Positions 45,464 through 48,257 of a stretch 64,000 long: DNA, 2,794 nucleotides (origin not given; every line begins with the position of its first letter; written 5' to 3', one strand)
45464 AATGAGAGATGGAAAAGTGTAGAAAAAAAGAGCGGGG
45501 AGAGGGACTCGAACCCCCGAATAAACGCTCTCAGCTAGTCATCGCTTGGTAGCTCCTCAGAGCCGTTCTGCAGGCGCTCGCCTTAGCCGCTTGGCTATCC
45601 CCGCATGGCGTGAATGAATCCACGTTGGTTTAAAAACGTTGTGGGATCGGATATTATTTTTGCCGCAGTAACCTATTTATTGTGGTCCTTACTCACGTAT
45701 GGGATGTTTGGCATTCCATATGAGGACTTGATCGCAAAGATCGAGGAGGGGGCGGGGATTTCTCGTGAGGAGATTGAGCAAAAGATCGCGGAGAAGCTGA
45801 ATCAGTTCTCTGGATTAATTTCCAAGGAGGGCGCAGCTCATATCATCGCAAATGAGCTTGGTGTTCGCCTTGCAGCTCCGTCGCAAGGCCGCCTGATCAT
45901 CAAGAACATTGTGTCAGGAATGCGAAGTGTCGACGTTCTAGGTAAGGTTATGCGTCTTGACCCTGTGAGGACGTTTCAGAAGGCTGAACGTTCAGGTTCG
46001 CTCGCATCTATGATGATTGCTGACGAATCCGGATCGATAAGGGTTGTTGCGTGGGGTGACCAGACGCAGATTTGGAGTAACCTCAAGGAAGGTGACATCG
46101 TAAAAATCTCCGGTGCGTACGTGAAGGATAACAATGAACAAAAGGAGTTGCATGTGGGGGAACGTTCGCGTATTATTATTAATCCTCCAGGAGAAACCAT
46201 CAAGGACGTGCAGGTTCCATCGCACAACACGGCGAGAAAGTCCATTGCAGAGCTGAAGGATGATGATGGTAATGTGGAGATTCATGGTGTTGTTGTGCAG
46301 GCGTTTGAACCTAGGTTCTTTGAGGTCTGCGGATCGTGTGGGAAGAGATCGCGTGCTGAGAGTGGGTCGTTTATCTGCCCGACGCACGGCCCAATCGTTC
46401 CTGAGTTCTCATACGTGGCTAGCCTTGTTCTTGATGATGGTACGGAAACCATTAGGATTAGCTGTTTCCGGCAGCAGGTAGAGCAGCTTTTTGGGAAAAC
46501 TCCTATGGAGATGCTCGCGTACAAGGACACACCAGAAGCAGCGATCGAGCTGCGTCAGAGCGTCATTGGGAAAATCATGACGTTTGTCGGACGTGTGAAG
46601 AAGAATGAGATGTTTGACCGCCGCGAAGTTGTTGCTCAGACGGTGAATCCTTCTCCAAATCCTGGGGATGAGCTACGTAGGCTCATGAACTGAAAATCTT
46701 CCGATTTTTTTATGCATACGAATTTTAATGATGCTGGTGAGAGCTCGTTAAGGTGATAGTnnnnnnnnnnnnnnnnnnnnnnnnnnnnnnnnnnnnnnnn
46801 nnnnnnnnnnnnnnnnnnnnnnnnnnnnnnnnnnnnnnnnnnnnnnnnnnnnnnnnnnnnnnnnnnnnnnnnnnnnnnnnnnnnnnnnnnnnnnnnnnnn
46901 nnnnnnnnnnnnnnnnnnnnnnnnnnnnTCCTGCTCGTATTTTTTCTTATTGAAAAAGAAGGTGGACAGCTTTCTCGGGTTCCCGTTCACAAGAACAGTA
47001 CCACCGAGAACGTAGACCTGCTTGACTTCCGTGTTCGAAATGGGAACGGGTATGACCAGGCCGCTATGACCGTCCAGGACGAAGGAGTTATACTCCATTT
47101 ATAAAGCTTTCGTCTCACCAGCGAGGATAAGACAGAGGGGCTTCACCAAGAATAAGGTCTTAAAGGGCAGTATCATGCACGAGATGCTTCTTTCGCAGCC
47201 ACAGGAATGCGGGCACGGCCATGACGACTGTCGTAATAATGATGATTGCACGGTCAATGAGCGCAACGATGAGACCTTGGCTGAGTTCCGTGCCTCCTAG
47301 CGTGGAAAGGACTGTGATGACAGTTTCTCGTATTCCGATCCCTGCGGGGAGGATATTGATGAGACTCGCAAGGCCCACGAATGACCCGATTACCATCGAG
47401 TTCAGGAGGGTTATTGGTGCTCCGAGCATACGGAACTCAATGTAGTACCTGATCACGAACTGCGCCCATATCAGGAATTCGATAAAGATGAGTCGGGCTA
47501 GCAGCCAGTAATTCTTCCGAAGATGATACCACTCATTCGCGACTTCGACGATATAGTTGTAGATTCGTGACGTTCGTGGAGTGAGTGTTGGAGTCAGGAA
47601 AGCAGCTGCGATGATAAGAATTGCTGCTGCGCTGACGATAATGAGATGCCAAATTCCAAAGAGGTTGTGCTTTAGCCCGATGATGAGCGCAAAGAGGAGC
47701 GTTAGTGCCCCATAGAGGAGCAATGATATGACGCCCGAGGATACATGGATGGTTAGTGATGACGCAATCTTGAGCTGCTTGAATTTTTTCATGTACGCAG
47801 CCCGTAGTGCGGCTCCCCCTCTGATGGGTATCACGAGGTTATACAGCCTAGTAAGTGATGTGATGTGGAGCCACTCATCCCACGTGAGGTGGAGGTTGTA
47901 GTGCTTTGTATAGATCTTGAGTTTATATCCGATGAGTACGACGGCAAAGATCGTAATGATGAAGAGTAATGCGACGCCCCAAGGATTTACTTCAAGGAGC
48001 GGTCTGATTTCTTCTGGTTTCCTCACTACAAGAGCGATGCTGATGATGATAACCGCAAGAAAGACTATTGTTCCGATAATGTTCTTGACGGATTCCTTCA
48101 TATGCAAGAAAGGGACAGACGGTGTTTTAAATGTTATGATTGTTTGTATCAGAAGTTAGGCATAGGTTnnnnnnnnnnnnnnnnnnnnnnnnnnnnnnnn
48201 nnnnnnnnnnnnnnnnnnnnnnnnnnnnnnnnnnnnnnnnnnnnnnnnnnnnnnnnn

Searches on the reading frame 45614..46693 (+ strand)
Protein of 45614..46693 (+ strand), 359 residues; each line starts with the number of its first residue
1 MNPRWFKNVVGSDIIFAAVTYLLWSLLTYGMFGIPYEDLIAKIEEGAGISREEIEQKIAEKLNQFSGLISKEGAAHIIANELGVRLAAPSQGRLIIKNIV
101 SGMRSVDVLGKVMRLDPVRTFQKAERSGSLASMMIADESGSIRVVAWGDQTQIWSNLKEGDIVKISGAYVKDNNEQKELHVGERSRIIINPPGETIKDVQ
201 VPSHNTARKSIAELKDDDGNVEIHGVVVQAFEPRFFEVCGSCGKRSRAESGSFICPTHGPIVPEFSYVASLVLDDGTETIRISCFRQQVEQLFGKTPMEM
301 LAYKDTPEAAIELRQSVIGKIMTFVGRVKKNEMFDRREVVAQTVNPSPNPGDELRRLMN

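Call 72: search_protein_families(library=pfam, proteins=[window:45614-46693:+], max_evalue=0.001)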
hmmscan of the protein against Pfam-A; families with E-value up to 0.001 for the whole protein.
window:45614-46693:+ (359 aa): 4 families
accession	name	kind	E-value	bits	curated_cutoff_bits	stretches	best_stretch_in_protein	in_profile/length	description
PF01336.31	tRNA_anti-codon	-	1.8e-13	50.6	27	1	108-182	3-70/75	OB-fold nucleic acid binding domain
PF08646.16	Rep_fac-A_C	-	5.3e-06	26.7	28.5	1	237-342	19-130/146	Replication factor-A C terminal domain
PF17244.8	CDC24_OB3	-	9.7e-05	22.7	25.4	1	99-180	2-84/216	Cell division control protein 24, OB domain 3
PF24903.1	OB_MEIOB_N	-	0.0001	22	27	0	92-178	4-97/140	MEIOB, N-terminal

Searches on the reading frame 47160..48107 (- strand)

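Call 3: search_protein_families(library=pfam, proteins=[window:47160-48107:-], max_evalue=0.1)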
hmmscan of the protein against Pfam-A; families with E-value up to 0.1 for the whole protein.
window:47160-48107:- (315 aa): 1 family
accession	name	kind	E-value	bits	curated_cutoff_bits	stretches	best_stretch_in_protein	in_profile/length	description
PF03706.18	LPG_synthase_TM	-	1.9e-26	93.7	33.4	1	17-295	5-300/302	Lysylphosphatidylglycerol synthase TM region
